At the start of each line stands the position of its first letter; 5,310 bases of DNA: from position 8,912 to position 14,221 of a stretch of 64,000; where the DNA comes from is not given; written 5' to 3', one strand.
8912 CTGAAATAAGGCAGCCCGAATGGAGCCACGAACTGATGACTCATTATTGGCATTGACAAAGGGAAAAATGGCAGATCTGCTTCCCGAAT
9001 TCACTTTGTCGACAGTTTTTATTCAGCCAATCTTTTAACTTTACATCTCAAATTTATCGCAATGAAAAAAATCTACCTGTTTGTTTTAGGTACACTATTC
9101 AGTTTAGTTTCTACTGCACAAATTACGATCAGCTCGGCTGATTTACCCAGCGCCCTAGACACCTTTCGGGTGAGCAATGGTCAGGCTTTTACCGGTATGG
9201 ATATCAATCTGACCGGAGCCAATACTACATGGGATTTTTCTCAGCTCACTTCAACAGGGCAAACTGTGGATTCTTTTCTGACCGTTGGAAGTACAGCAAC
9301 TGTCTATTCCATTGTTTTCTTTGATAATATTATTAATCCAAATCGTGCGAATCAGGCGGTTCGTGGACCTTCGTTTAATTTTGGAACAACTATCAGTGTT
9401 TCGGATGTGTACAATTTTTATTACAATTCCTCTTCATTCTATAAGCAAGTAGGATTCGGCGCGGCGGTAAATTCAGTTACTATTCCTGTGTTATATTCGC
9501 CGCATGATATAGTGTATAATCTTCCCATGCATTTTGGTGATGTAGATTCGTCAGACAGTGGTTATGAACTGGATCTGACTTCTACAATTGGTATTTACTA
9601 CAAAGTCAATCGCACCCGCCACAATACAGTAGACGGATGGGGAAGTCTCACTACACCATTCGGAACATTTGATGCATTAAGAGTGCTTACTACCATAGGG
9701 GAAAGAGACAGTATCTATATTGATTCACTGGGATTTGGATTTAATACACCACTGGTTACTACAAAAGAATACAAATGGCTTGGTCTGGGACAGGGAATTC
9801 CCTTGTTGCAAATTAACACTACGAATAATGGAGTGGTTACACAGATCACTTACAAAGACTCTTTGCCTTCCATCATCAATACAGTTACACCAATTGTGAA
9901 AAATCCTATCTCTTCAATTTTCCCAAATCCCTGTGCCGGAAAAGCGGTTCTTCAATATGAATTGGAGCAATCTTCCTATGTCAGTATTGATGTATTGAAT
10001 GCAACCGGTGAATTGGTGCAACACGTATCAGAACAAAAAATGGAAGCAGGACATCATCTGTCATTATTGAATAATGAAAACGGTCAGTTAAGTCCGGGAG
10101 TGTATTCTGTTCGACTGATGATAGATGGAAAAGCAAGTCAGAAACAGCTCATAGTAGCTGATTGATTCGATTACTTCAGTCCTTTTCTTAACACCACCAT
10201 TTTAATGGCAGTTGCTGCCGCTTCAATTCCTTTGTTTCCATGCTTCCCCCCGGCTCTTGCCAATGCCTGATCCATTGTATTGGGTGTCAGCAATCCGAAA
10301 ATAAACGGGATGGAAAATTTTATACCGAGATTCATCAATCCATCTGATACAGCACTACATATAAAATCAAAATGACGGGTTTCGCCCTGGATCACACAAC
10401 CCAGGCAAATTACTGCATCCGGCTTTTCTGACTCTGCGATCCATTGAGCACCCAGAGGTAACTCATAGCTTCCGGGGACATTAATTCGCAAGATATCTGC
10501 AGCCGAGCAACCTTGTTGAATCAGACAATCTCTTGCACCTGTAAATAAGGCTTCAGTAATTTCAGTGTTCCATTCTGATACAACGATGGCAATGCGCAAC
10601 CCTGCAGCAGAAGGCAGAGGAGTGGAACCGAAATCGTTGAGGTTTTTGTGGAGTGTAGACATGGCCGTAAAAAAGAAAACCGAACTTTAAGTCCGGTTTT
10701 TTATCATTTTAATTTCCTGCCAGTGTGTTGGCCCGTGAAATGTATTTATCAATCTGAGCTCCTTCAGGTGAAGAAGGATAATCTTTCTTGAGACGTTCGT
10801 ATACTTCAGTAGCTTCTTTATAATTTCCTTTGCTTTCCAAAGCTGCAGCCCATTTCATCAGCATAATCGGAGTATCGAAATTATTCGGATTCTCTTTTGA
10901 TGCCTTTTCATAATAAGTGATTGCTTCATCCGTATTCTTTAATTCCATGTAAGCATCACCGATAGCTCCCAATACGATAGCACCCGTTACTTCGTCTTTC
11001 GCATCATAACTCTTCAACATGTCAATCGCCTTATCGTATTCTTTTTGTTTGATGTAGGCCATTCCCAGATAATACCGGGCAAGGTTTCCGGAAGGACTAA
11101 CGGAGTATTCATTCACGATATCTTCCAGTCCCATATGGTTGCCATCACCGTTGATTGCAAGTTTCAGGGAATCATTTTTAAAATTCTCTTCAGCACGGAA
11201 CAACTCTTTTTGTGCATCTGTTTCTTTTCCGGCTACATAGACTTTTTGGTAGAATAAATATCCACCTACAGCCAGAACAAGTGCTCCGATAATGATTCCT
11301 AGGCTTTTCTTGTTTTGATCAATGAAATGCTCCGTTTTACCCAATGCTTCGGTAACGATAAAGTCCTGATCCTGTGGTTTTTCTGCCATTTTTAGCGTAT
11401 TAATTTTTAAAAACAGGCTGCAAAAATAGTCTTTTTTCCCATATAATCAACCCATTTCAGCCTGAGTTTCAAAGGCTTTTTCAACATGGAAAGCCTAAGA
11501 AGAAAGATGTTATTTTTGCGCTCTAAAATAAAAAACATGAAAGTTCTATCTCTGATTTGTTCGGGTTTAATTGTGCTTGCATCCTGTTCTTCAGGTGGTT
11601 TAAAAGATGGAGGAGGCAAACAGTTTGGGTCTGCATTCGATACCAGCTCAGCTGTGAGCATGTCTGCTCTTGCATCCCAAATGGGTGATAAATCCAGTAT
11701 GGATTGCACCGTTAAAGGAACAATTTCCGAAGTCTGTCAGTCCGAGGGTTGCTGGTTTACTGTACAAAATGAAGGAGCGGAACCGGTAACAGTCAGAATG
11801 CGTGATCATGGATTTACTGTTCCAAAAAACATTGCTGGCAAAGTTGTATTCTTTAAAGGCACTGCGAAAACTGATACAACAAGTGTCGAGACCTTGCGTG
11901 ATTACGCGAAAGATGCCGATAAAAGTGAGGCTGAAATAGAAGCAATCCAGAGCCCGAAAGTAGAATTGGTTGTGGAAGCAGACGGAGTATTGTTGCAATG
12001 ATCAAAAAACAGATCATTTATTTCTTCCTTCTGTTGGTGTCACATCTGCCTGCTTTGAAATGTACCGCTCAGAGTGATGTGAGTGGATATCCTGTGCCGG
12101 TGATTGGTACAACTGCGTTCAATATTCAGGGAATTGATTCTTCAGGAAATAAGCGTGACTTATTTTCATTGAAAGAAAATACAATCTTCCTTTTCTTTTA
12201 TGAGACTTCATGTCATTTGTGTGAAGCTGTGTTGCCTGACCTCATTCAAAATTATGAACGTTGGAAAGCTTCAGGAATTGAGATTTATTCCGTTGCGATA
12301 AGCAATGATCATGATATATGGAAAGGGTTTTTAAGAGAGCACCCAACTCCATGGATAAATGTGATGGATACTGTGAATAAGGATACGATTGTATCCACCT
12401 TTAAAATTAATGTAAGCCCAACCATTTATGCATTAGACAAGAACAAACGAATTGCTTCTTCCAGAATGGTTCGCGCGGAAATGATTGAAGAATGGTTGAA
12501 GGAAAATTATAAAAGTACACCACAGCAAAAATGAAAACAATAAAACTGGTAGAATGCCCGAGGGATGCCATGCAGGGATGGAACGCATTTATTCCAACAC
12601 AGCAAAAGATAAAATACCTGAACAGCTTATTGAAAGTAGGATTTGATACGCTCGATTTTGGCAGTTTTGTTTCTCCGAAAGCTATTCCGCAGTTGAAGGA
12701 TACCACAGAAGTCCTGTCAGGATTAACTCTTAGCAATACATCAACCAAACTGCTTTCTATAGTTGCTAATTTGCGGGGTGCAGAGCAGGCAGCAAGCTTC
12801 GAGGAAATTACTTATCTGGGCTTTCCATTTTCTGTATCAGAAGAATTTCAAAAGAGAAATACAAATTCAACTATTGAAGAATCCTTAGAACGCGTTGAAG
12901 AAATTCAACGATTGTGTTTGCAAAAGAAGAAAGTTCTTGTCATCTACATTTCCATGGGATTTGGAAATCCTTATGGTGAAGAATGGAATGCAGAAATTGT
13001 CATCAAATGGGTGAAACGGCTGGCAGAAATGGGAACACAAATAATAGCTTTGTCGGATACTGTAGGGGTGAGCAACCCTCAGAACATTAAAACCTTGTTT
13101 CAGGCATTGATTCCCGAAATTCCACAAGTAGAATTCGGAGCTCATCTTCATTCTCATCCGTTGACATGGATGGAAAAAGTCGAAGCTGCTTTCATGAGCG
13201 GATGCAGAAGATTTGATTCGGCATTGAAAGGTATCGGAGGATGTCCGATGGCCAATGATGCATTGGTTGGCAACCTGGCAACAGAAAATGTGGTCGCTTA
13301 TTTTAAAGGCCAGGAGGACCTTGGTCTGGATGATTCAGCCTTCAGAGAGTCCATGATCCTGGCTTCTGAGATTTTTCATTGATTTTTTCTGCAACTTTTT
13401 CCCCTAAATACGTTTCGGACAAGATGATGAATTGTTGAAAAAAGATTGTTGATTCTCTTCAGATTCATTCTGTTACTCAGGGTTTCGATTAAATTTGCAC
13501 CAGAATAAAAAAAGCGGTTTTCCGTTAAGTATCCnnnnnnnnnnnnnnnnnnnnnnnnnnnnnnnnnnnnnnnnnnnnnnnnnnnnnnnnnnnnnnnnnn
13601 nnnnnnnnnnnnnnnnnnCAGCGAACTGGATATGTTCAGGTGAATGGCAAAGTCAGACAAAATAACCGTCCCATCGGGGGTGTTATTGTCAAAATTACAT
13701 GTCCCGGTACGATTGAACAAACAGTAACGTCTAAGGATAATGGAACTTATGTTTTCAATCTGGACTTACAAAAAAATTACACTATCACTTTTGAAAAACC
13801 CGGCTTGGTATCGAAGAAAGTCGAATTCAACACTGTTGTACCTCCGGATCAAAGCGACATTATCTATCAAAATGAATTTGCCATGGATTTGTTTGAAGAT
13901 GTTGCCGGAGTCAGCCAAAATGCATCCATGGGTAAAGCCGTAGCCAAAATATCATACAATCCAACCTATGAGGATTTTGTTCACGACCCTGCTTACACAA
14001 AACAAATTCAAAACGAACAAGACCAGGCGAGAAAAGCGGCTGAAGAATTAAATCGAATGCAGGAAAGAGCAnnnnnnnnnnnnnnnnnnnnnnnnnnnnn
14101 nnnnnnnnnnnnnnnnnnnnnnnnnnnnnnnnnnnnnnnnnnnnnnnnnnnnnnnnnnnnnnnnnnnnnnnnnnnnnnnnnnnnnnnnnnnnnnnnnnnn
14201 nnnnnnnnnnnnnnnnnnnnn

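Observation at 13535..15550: Exported protein with a ~400-residue Ala/Lys/Glu/Gln-rich rod built from degenerate K-A-R-Q-D-S-I repeats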

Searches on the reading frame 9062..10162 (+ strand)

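Call 13: search_protein_families(library=pfam, proteins=[window:9062-10162:+], max_evalue=0.001)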
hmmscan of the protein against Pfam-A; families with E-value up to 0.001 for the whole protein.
window:9062-10162:+ (367 aa): 2 families
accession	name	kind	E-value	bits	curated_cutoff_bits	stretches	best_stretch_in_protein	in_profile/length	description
PF18962.6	Por_Secre_tail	-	1.5e-07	32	27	1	286-365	1-75/75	Secretion system C-terminal sorting domain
PF13860.13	FlgD_ig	-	0.00042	20.7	27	0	297-352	14-73/79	FlgD Ig-like domain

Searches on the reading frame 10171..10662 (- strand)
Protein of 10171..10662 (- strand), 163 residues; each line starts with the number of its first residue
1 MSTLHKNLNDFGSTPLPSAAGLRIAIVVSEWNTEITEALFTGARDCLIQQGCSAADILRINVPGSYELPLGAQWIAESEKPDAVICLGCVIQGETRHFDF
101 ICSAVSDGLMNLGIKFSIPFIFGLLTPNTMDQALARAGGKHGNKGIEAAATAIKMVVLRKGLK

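Call 13: search_protein_families(library=pfam, proteins=[window:10171-10662:-], max_evalue=0.001)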
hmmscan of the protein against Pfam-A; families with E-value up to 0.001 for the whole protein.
window:10171-10662:- (163 aa): 1 family
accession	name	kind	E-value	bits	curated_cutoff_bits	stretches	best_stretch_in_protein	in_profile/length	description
PF00885.24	DMRL_synthase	-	3.1e-53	179.9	26.7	1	21-159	1-138/139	6,7-dimethyl-8-ribityllumazine synthase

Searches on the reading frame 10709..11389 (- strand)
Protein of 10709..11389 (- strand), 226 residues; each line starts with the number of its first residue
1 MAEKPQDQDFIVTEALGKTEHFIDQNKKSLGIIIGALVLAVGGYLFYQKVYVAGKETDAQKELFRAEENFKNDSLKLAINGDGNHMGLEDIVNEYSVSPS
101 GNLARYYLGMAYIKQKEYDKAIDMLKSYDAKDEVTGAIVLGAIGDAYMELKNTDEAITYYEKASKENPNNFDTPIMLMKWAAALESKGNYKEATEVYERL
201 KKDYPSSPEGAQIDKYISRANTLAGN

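Call 13: search_protein_families(library=pfam, proteins=[window:10709-11389:-], max_evalue=0.001)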
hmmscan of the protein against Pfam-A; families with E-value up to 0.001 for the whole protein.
window:10709-11389:- (226 aa): 18 families
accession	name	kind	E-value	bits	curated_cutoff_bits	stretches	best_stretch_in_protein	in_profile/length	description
PF07719.23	TPR_2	-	2.9e-17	61.7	27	1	139-170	3-34/34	Tetratricopeptide repeat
PF13174.12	TPR_6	-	1.7e-15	56.9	26.3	2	177-207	3-33/33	Tetratricopeptide repeat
PF00515.34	TPR_1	-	2.1e-15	56.2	27.8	2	139-170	3-34/34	Tetratricopeptide repeat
PF13428.12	TPR_14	-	3.9e-15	55.3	23.5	1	177-210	4-37/44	Tetratricopeptide repeat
PF14559.12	TPR_19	-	5.1e-13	49.6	25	1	148-211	2-62/68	Tetratricopeptide repeat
PF13432.12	TPR_16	-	1.3e-11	45.1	32.7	1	143-208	3-65/65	Tetratricopeptide repeat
PF13181.12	TPR_8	-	2.8e-11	43.1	25.7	1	140-170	4-34/34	Tetratricopeptide repeat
PF13176.12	TPR_7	-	5.5e-11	42.1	27.9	0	140-169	2-33/36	Tetratricopeptide repeat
PF13424.12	TPR_12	-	7.2e-10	39.4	30.1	0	138-163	4-29/77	Tetratricopeptide repeat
PF13414.12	TPR_11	-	7e-08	32.5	26.8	1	144-172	1-29/42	TPR repeat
PF12895.13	ANAPC3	-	2.5e-07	31.3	27.2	1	98-163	19-82/82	Anaphase-promoting complex, cyclosome, subunit 3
PF13429.12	TPR_15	-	2.4e-06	27.6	26.2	1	106-196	184-270/280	Tetratricopeptide repeat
PF09976.15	TPR_21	-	3.1e-06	27.5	25.5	1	62-179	79-187/193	Tetratricopeptide repeat-like domain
PF25062.1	ARM_TT21_N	-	3.4e-06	27.4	40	1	100-206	97-200/222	Tetratricopeptide repeat protein 21 N-terminal ARM repeat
PF13374.12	TPR_10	-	1.1e-05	25.7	27.5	0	141-163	6-28/42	Tetratricopeptide repeat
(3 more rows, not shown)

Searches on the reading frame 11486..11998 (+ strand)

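Call 13: search_protein_families(library=pfam, proteins=[window:11486-11998:+], max_evalue=0.001)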
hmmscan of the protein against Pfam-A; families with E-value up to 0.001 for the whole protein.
window:11486-11998:+ (171 aa): 1 family
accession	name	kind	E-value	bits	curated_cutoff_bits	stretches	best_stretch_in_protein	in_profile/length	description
PF16267.10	DUF4920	-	7.9e-26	90.4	25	1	64-148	3-87/87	Domain of unknown function (DUF4920)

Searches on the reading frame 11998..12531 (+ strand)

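Call 13: search_protein_families(library=pfam, proteins=[window:11998-12531:+], max_evalue=0.001)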
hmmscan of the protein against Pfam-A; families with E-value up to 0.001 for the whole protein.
window:11998-12531:+ (178 aa): 3 families
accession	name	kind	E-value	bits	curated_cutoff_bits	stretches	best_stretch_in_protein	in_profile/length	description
PF13905.12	Thioredoxin_8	-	1.4e-10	41.8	27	1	62-152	3-94/94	Thioredoxin-like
PF00578.27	AhpC-TSA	-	2.3e-10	40.9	26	1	36-153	1-122/124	AhpC/TSA family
PF08534.16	Redoxin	-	6.1e-06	26.5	26.6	1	40-154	8-130/148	Redoxin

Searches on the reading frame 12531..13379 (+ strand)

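Call 13: search_protein_families(library=pfam, proteins=[window:12531-13379:+], max_evalue=0.001)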
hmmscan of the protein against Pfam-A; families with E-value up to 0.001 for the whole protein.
window:12531-13379:+ (283 aa): 1 family
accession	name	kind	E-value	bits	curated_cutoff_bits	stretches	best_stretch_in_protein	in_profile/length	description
PF00682.25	HMGL-like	-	7.4e-22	78.4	29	1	10-261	9-242/260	HMGL-like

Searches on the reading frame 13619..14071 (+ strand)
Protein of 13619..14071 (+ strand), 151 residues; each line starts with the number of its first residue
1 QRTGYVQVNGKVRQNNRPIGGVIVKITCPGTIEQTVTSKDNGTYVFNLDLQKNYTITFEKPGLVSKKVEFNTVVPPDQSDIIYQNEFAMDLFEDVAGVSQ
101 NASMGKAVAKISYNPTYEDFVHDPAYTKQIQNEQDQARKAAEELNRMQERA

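Call 43: predict_structure(alignment_id=A3)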
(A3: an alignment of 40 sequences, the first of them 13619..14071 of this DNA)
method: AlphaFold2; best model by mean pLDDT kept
length: 151 residues; sequences in the alignment: 40
mean_pLDDT: 95.2   pTM: 0.87
mean pLDDT of the five models: 95.2, 95.2, 94.2, 93.6, 92.7
residues with pLDDT >= 90: 142; 70-90: 7; 50-70: 2; < 50: 0
segments of 3 or more residues with pLDDT < 50: none
pLDDT, mean of each block of 10 residues (from residue 1): 89 97 96 95 98 98 97 97 97 93 95 97 95 93 92 88
secondary structure, 60 per line:
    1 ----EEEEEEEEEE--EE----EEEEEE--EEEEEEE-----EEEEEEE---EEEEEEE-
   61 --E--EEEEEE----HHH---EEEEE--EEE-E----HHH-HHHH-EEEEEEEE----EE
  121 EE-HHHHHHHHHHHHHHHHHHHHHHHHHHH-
elements in order: E5-14 E23-28 E31-37 E43-49 E53-59 E66-71 E82-86 E89-91 H102-105 E107-114 E119-122 H124-150
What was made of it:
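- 13619..13987 (+): N-terminal domain (aa 29-151): transthyretin-like / CarboxypepD_reg beta-sandwich with a family-specific extension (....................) that adds strands and clamps the base of the helix. AF2 pLDDT 95.2, with a helix starting at model residue 124, which is protein residue 152 (call 43).
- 13988..15283 (+): Rod (aa 152-583): Ala/Lys/Glu/Arg/Gln-rich helix with single-alpha-helix-like charge pattern. The start of the helix is modelled at pLDDT about 90 (call 43).
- On CarboxypepD_reg / transthyretin-like domain (PF13620): AF2 pLDDT is 95.2 (call 43).
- Checked: The AF2 model of aa 29-179 has pLDDT 95.2 (call 43).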

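Call 45: search_solved_structures(query=A3, max_evalue=1, show_alignments=1)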
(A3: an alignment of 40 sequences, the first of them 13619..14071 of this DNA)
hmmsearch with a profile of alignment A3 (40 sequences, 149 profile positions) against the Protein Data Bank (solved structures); distinct sequences matched with E-value up to 1: 14.
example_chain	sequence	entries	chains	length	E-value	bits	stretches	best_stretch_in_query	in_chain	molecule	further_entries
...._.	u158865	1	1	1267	1.1e-07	34.8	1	18-65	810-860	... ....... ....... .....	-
10ps_A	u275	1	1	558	2.2e-07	33.9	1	9-69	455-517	Serine-aspartate repeat-containing protein D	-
4wi0_B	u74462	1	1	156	0.00088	22.1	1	32-79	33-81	Cellulosomal scaffoldin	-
4u3s_B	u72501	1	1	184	0.0018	21.1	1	32-78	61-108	Cellulosomal scaffoldin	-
9hfj_A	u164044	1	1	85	0.017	17.9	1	4-72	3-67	SusC homolog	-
4v4c_B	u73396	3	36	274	0.052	16.4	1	15-62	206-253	Pyrogallol hydroxytransferase small subunit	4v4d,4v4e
6sli_B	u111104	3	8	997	0.21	14.4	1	8-70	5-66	RagA protein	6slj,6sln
6ytc_A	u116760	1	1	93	0.36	13.7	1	9-58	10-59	TonB-dependent receptor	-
8qox_B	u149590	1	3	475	0.6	13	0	12-64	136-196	Conserved membrane protein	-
8aa4_A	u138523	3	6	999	0.7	12.7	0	3-72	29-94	SusC homolog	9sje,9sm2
7dm0_A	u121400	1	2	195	0.77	12.6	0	16-52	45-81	Biofilm-associated surface protein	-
7z20_z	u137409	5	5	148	0.79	12.6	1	7-94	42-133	Gelation factor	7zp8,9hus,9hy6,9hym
3irp_X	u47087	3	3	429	0.87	12.4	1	14-65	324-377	Uro-adherence factor A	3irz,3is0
3is1_X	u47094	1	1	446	0.93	12.3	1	14-65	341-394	Uro-adherence factor A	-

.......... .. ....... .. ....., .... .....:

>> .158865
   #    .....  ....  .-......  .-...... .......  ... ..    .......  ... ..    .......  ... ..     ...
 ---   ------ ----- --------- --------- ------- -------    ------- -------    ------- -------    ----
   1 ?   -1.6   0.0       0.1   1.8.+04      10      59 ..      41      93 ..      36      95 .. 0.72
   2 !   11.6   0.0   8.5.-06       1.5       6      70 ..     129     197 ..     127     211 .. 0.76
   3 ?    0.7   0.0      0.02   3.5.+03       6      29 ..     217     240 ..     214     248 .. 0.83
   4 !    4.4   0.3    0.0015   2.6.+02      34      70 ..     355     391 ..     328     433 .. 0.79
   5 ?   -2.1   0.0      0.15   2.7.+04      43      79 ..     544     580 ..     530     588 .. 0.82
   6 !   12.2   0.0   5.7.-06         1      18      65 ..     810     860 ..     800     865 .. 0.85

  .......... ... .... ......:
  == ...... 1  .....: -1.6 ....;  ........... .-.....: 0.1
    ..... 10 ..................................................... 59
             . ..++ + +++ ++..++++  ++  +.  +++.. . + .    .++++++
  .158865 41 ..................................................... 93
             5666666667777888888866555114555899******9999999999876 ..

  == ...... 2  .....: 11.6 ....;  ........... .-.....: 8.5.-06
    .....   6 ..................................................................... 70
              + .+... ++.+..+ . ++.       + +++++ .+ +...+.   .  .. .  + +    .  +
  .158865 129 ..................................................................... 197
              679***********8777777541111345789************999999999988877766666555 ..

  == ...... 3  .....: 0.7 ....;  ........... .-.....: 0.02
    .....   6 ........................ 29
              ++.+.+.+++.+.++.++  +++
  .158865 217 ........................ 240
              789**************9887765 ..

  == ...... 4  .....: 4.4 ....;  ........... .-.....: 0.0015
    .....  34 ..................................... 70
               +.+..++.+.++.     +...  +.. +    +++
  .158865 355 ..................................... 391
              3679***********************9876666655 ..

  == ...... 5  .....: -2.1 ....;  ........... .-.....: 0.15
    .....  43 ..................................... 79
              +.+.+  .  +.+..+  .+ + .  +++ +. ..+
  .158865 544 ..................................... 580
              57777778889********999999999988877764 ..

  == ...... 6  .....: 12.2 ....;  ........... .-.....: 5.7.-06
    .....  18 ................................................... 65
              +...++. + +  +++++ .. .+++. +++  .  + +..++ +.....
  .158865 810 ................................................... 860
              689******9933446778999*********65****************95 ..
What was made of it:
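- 13619..13987 (+): The PDB profile search finds NOMO and SdrD B domains (call 45).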

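Call 46: fold_search(model_id=the predicted structure, library=pdb)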
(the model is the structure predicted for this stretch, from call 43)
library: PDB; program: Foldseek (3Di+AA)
matches with E <= 10: 1314; with E <= 0.001: 58
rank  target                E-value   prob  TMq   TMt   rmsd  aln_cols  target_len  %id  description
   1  9h68_C                2.7e-06  1.00  0.44  0.19   5.5       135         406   12  Crystal Structure of the spore gernation lytic transglycosylase SleC from Clostridioides difficile in its zymogenic fo (released 2025-02-12)
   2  9h68_D                5.6e-06  1.00  0.40  0.17   5.3       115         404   13  Crystal Structure of the spore gernation lytic transglycosylase SleC from Clostridioides difficile in its zymogenic fo (released 2025-02-12)
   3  9h68_A                7.1e-06  1.00  0.43  0.18   5.4       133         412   13  Crystal Structure of the spore gernation lytic transglycosylase SleC from Clostridioides difficile in its zymogenic fo (released 2025-02-12)
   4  9h68_B                9.6e-06  1.00  0.44  0.18   5.4       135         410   12  Crystal Structure of the spore gernation lytic transglycosylase SleC from Clostridioides difficile in its zymogenic fo (released 2025-02-12)
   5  6fb3_A                1.1e-05  1.00  0.42  0.04   3.5        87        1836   16  Teneurin 2 Partial Extracellular Domain (released 2018-03-28)
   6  8fia_A                1.1e-05  1.00  0.44  0.04   3.0        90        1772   12  The structure of fly Teneurin self assembly (released 2023-05-03)
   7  6hif_Y                1.2e-05  1.00  0.44  0.72   2.8        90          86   19  Kuenenia stuttgartiensis hydrazine dehydrogenase complex (released 2019-04-17)
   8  4v4c_B                4.1e-05  1.00  0.43  0.25   2.7        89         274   17  Crystal Structure of Pyrogallol-Phloroglucinol Transhydroxylase from Pelobacter acidigallici (released 2014-07-09)
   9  5td3_A                7.0e-05  1.00  0.48  0.25   7.3       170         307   14  Crystal structure of Catechol 1,2-dioxygenase from Burkholderia vietnamiensis (released 2016-11-02)
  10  2boy_F                1.2e-04  1.00  0.44  0.27   6.6       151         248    9  Crystal structure of 3-ChloroCatechol 1,2-Dioxygenase from Rhodococcus Opacus 1CP (released 2006-08-24)
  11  4ilv_A                1.2e-04  1.00  0.38  0.37   5.8       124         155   10  Structure of the dioxygenase domain of SACTE_2871, a novel dioxygenase carbohydrate-binding protein fusion from the ce (released 2013-05-15)
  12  4ilt_C                1.3e-04  1.00  0.39  0.38   5.7       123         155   10  Structure of the dioxygenase domain of SACTE_2871, a novel dioxygenase carbohydrate-binding protein fusion from the ce (released 2013-05-15)
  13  4ilt_A                1.4e-04  1.00  0.37  0.36   7.2       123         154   11  Structure of the dioxygenase domain of SACTE_2871, a novel dioxygenase carbohydrate-binding protein fusion from the ce (released 2013-05-15)
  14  1tmx_B                1.7e-04  1.00  0.44  0.24   7.4       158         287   10  Crystal structure of hydroxyquinol 1,2-dioxygenase from Nocardioides Simplex 3E (released 2005-03-22)
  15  4ilv_B                1.7e-04  1.00  0.37  0.36   5.9       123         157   11  Structure of the dioxygenase domain of SACTE_2871, a novel dioxygenase carbohydrate-binding protein fusion from the ce (released 2013-05-15)
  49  9hfj                  7.4e-04  1.00  0.35  0.61   5.9        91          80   13  Crystal structure of the NTE domain of SusCdex (BT3090) dextran transporter (released 2025-11-26)
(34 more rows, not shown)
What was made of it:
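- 13619..13987 (+): Foldseek against PDB finds SleC, carboxypeptidase D transthyretin-like domain, CnaB and the SusC NTE 9hfj at E 3e-6 to 7e-4 (call 46).
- On CarboxypepD_reg / transthyretin-like domain (PF13620): Foldseek hits transthyretin-like domains of carboxypeptidase D and the SusC NTE (call 46).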
